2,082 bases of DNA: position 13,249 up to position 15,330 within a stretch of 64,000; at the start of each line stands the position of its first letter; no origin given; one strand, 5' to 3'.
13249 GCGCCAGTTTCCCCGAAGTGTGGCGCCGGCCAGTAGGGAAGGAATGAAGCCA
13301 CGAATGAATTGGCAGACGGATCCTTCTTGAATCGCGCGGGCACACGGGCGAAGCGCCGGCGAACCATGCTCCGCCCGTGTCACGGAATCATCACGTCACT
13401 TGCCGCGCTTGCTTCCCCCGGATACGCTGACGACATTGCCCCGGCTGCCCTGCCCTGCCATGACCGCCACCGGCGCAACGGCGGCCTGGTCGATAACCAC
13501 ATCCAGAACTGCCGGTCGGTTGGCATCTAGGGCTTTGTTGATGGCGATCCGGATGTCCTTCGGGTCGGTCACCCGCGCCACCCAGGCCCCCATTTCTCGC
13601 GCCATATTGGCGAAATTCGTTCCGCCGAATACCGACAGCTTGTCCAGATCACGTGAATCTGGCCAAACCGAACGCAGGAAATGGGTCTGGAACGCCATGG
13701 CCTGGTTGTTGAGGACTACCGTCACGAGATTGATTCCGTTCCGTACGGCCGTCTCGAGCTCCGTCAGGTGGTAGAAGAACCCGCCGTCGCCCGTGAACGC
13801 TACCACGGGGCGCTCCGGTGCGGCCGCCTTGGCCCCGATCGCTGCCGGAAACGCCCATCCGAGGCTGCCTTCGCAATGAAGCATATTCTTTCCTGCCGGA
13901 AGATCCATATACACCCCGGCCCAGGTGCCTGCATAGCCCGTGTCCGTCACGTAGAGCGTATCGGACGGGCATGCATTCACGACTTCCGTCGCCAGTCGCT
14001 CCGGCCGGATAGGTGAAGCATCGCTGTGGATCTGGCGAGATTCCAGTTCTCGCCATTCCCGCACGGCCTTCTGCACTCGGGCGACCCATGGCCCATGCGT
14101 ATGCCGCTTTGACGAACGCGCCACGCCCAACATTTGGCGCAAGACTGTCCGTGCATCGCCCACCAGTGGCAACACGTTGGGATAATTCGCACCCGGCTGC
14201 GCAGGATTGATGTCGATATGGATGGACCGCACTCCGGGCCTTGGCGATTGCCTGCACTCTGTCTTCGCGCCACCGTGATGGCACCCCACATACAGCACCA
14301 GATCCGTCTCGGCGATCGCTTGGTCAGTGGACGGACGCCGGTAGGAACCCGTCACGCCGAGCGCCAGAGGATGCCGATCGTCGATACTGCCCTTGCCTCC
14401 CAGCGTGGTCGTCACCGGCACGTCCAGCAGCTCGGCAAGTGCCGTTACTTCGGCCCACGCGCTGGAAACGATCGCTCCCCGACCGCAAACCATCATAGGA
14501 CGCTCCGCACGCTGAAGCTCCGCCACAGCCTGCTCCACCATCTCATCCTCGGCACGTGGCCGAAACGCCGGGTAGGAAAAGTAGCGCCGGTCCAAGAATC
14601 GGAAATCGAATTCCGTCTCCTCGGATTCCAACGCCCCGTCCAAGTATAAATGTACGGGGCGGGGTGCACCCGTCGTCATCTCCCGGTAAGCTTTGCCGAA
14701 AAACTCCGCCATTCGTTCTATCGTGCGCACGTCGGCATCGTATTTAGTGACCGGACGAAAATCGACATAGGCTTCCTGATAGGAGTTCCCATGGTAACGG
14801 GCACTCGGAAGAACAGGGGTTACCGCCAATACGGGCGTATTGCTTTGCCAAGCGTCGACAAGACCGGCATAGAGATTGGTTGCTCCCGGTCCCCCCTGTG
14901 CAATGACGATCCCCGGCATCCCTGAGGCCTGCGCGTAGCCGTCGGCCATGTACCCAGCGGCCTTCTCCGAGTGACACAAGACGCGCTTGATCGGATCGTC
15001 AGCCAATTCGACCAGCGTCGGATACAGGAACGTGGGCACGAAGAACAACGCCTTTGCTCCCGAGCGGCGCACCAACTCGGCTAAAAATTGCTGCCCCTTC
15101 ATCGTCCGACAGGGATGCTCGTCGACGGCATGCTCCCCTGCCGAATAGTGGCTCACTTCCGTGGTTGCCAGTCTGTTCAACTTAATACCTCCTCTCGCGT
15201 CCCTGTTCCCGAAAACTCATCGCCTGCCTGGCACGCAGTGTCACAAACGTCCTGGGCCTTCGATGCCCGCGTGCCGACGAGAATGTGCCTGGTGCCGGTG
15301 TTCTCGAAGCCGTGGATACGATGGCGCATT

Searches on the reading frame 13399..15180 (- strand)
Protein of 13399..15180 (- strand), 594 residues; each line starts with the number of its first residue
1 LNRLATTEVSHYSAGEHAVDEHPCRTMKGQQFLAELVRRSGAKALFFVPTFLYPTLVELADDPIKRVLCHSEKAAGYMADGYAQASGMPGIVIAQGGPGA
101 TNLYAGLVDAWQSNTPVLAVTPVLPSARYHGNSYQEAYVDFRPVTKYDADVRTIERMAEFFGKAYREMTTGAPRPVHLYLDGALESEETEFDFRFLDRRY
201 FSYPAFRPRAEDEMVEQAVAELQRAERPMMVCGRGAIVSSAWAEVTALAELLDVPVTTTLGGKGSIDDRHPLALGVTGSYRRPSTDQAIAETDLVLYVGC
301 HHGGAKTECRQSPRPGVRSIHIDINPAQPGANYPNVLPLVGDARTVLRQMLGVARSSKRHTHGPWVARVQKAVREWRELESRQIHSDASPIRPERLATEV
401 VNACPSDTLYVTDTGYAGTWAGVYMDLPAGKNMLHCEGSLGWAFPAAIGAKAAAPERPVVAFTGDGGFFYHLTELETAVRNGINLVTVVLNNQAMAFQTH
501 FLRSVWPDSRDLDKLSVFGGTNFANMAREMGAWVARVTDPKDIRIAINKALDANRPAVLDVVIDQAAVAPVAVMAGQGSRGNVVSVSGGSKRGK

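Call 20: search_protein_families(library=ncbifam, proteins=[window:13399-15180:-], max_evalue=0.001)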
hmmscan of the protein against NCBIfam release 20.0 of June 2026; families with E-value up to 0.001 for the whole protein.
window:13399-15180:- (594 aa): 55 families (the best 25 are shown)
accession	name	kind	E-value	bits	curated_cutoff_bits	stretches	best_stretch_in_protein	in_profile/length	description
NF004772.0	PRK06112.1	subfamily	3.2e-96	322.9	673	1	26-577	13-573/578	acetolactate synthase catalytic subunit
TIGR00118.1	acolac_lg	equivalog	3.3e-96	322.9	538.35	1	27-576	1-547/557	biosynthetic-type acetolactate synthase large subunit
NF004919.0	PRK06276.1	equivalog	4.3e-96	322.5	866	1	27-571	1-546/582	acetolactate synthase large subunit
NF004710.0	PRK06048.1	equivalog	3.8e-87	293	976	1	25-571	6-546/561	acetolactate synthase large subunit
NF008431.0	PRK11269.1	equivalog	2.1e-81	274.2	791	1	32-566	9-558/591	glyoxylate carboligase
NF005039.0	PRK06456.1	equivalog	5.7e-80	269.4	868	1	28-573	3-554/572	acetolactate synthase large subunit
NF006052.0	PRK08199.1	subfamily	6.6e-78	262.4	539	1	25-574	6-548/559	thiamine pyrophosphate protein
NF006187.0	PRK08322.1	equivalog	6.6e-77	259.2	509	1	28-565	3-530/548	acetolactate synthase large subunit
NF005860.0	PRK07789.1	equivalog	2.6e-76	257.2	881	1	16-578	23-593/615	acetolactate synthase large subunit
NF004807.0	PRK06154.1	equivalog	7.3e-76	256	607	1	24-564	17-555/565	thiamine pyrophosphate-requiring protein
NF005651.0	PRK07418.1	subfamily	5.6e-74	249.4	942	1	25-577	17-573/617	acetolactate synthase large subunit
NF006122.0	PRK08266.1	subfamily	2.1e-73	247.6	571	1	26-569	3-531/543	hypothetical protein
NF005824.0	PRK07710.1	equivalog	3.6e-69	233.6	976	1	24-578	14-563/573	acetolactate synthase large subunit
NF005712.0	PRK07524.1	subfamily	5.2e-69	233.1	500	1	31-565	7-531/536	5-guanidino-2-oxopentanoate decarboxylase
NF006319.0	PRK08527.1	equivalog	4.6e-67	226.7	905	1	27-567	4-542/565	acetolactate synthase large subunit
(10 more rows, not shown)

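Call 21: search_solved_structures(query=window:13399-15180:-, max_evalue=1e-10)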
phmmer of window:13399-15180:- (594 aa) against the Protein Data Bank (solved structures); distinct sequences matched with E-value up to 1e-10: 149 (the best 60 are shown).
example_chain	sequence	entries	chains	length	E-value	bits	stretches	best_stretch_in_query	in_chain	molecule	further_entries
8xod_A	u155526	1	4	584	1.9e-62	214.7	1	26-570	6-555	BbmA-G484F complex with CBOA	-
8x3x_A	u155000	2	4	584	9.1e-62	212.5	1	26-570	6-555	BbmA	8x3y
7ct6_A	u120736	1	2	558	1.3e-57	198.7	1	35-564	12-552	Glyoxylate carboligase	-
8beo_A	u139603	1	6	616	1.2e-56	195.6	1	37-565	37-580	Glyoxylate carboligase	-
2pan_A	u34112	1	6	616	1.6e-56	195.1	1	37-565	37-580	Glyoxylate carboligase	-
8i01_A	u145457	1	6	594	2.6e-56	194.4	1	62-565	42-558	Glyoxylate carboligase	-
8i08_A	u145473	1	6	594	3.2e-56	194.2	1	62-565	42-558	Glyoxylate carboligase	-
8i05_A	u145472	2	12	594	3.5e-56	194.1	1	62-565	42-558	Glyoxylate carboligase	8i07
6lpi_A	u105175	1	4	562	5.9e-56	193.3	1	27-567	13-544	Acetolactate synthase isozyme 1 large subunit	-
6dek_A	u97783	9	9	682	3.6e-50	174.2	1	52-576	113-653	Acetolactate synthase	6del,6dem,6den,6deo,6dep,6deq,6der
3e9y_A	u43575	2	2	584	6.2e-50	173.4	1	23-578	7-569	Acetolactate synthase, chloroplastic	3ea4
7u25_A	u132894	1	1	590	6.3e-50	173.4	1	23-574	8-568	Acetolactate synthase, chloroplastic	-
6u9h_A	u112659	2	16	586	2.2e-49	171.6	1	23-578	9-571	Acetolactate synthase, chloroplastic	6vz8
1ybh_A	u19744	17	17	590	2.3e-49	171.5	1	23-574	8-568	Acetolactate synthase, chloroplast | Acetolactate synthase | Acetolactate synthase, chloroplastic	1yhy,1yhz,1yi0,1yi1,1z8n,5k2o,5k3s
8et5_A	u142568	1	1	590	2.8e-49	171.3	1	23-574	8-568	Acetolactate synthase, chloroplastic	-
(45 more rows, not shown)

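Call 85: find_homologous_proteins(query=window:13399-15105:-, max_evalue=1e-20)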
Query window:13399-15105:- (569 aa): 3493 proteins with E <= 1e-20 among 8000 candidates; the best 120 are listed.
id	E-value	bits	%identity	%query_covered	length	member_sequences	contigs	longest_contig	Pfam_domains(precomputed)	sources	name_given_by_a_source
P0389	0.0e+0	1249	95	100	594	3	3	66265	PF02775.27,PF02776.24,PF00205.29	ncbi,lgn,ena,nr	ncbi:MAG: thiamine pyrophosphate-binding protein [Betaproteobacteria bacterium]|nr:thiamine pyrophos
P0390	0.0e+0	1153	87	100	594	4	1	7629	PF02775.27,PF02776.24,PF00205.29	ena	-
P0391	0.0e+0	1082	83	98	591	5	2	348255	PF02775.27,PF02776.24,PF00205.29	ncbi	-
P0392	0.0e+0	1079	82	99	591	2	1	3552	PF02775.27,PF02776.24,PF00205.29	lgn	-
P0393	0.0e+0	1076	83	99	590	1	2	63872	PF02775.27,PF02776.24,PF00205.29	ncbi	-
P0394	0.0e+0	1072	82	100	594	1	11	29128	PF02775.27,PF02776.24,PF00205.29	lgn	-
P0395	0.0e+0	1071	82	100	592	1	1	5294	PF02775.27,PF02776.24,PF00205.29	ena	-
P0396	0.0e+0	1071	82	99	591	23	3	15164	PF02775.27,PF02776.24,PF00205.29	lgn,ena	-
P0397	0.0e+0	1070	81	99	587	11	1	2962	PF02775.27,PF02776.24,PF00205.29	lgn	-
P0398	0.0e+0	1069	81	99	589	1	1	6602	PF02775.27,PF02776.24,PF00205.29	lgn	-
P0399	0.0e+0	1068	82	99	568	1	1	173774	PF02775.27,PF02776.24,PF00205.29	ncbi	-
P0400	0.0e+0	1065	83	98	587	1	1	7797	PF02775.27,PF02776.24,PF00205.29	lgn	-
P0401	0.0e+0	1061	81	98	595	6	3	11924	PF02775.27,PF02776.24,PF00205.29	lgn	-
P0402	0.0e+0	1061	81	99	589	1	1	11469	PF02775.27,PF02776.24,PF00205.29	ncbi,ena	-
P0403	0.0e+0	1057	81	100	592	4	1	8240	PF02775.27,PF02776.24,PF00205.29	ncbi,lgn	-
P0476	1.6e-288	976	77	97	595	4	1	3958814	PF02775.27,PF02776.24,PF00205.29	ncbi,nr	ncbi:thiamine pyrophosphate-binding protein [Sulfurifustis variabilis]|nr:thiamine pyrophosphate-bin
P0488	7.8e-262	888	69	98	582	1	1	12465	PF02775.27,PF02776.24,PF00205.29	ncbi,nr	ncbi:MAG: thiamine pyrophosphate-binding protein [Dehalococcoidia bacterium]|nr:thiamine pyrophospha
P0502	2.7e-232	790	61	99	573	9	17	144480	PF02775.27,PF02776.24,PF00205.29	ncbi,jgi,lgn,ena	-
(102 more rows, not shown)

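Call 86: find_encoding_contigs(protein=P0502, flank=7000, max_places=2)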
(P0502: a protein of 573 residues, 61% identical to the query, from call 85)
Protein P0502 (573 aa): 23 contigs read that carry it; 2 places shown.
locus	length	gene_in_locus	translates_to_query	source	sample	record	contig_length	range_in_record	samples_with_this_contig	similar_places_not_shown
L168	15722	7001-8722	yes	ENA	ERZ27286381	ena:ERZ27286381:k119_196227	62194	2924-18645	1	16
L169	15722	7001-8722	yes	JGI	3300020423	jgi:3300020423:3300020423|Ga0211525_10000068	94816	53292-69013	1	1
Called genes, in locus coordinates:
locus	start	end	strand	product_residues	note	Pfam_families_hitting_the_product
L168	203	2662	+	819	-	PF07992:Pyr_redox_2, PF13738:Pyr_redox_3, PF00070:Pyr_redox, PF18267:Rubredoxin_C, PF04324:Fer2_BFD, PF03460:NIR_SIR_ferr, PF01077:NIR_SIR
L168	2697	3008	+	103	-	PF00355:Rieske, PF13806:Rieske_2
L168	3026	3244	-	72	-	-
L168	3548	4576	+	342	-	-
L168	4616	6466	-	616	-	PF00496:SBP_bac_5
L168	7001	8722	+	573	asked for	PF02776:TPP_enzyme_N, PF00205:TPP_enzyme_M, PF02775:TPP_enzyme_C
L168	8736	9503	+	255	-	PF00106:adh_short, PF01370:Epimerase (weak), PF08659:KR, PF23441:SDR, PF13561:adh_short_C2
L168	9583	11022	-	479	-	PF07995:GSDH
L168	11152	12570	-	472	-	PF02629:CoA_binding (weak), PF13380:CoA_binding_2, PF13607:Succ_CoA_lig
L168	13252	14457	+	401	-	PF02771:Acyl-CoA_dh_N, PF02770:Acyl-CoA_dh_M, PF00441:Acyl-CoA_dh_1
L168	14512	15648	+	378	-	PF02771:Acyl-CoA_dh_N, PF02770:Acyl-CoA_dh_M, PF00441:Acyl-CoA_dh_1, PF08028:Acyl-CoA_dh_2 (weak)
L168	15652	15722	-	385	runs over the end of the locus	PF13424:TPR_12 (faint), PF13181:TPR_8 (faint), PF13371:TPR_9 (faint), PF13428:TPR_14 (faint), PF13431:TPR_17 (faint), PF13432:TPR_16 (weak), PF00515:TPR_1, PF07719:TPR_2 (weak), +2 more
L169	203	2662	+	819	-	PF07992:Pyr_redox_2, PF13738:Pyr_redox_3, PF00070:Pyr_redox, PF18267:Rubredoxin_C, PF04324:Fer2_BFD, PF03460:NIR_SIR_ferr, PF01077:NIR_SIR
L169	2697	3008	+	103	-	PF00355:Rieske, PF13806:Rieske_2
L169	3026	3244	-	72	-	-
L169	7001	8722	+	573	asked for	PF02776:TPP_enzyme_N, PF00205:TPP_enzyme_M, PF02775:TPP_enzyme_C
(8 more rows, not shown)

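Call 87: find_encoding_contigs(protein=P0488, flank=7000, max_places=1)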
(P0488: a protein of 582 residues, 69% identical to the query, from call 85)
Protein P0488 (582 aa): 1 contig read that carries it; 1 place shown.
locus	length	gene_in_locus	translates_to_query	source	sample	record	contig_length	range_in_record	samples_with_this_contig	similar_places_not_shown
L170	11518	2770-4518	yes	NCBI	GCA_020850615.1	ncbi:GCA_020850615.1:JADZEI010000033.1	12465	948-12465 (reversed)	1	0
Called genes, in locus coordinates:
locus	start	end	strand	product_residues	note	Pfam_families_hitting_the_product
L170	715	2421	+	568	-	PF02776:TPP_enzyme_N, PF00205:TPP_enzyme_M, PF02775:TPP_enzyme_C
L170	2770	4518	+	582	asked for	PF02776:TPP_enzyme_N, PF00205:TPP_enzyme_M, PF02775:TPP_enzyme_C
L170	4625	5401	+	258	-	PF00106:adh_short, PF08659:KR, PF23441:SDR, PF13561:adh_short_C2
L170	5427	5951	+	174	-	-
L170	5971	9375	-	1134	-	PF08448:PAS_4, PF08447:PAS_3, PF00989:PAS, PF08447:PAS_3, PF00989:PAS, PF08447:PAS_3, PF08448:PAS_4, PF00512:HisKA, +7 more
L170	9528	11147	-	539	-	PF00128:Alpha-amylase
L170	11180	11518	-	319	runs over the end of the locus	PF00296:Bac_luciferase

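Call 88: find_encoding_contigs(protein=P0476, flank=10000, max_places=1)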
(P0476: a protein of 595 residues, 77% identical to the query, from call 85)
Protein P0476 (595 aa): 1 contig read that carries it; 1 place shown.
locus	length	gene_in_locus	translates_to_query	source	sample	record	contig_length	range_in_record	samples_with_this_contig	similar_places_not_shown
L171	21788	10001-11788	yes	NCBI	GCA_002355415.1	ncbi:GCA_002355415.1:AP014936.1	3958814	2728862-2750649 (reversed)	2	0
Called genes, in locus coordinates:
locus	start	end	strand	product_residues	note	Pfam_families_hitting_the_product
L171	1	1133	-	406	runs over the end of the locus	PF02321:OEP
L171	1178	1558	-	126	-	-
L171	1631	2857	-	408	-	PF07690:MFS_1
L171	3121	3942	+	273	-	PF13489:Methyltransf_23, PF01135:PCMT, PF01209:Ubie_methyltran, PF07021:MetW (weak), PF13847:Methyltransf_31, PF08241:Methyltransf_11, PF08242:Methyltransf_12, PF13649:Methyltransf_25, +1 more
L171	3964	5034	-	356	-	PF20551:DUF6765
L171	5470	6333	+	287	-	PF04208:MtrA, PF14251:PterinBD-DUF4346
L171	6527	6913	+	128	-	-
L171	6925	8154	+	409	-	PF12797:Fer4_2 (faint), PF12837:Fer4_6 (faint), PF12838:Fer4_7, PF13183:Fer4_8, PF13237:Fer4_10 (weak), PF13484:Fer4_16 (weak), PF13534:Fer4_17, PF02754:CCG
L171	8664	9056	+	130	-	PF21006:NHase_beta_N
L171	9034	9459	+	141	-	PF02211:NHase_beta_C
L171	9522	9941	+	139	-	PF08859:DGC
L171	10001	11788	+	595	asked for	PF02776:TPP_enzyme_N, PF00205:TPP_enzyme_M, PF02775:TPP_enzyme_C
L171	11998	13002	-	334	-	PF00126:HTH_1, PF03466:LysR_substrate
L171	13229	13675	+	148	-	PF21006:NHase_beta_N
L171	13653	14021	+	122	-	PF02211:NHase_beta_C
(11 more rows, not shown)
